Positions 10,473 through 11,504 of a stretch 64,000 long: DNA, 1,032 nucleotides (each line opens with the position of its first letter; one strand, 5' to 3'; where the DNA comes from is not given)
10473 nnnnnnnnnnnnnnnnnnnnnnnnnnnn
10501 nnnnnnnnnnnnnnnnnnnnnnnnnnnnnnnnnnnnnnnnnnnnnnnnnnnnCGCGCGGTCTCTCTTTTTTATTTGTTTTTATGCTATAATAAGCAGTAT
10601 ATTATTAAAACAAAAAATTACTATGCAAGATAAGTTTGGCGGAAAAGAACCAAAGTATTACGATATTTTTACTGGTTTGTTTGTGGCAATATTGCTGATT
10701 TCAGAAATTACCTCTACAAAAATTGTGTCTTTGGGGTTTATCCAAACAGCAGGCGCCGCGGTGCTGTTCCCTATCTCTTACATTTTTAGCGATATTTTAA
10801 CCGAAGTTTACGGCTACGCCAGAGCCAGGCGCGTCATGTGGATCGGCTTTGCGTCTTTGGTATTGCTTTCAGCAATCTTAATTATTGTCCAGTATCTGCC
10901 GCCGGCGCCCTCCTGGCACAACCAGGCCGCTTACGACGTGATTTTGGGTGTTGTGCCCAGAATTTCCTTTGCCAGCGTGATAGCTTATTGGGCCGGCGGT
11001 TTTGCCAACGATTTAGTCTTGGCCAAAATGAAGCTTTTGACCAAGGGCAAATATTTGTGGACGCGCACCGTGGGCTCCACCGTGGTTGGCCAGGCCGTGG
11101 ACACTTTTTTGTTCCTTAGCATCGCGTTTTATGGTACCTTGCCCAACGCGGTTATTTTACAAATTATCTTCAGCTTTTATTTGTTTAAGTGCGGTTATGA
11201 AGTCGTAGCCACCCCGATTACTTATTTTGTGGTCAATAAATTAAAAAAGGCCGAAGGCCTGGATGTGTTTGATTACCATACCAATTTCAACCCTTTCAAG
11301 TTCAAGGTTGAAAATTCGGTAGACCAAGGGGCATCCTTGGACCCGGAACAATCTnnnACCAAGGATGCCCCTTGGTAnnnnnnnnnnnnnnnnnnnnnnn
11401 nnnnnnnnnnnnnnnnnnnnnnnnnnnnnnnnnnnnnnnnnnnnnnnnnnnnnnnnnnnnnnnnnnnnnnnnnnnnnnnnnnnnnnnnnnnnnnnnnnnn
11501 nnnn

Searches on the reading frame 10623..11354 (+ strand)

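Call 24: search_protein_families(library=pfam, proteins=[window:10623-11354:+], max_evalue=0.01)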
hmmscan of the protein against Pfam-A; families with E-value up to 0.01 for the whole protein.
window:10623-11354:+ (244 aa): 1 family
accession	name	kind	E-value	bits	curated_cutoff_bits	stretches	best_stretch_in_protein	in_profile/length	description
PF02592.20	Vut_1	-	4.2e-49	167.3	27.2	1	44-203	2-152/152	Putative vitamin uptake transporter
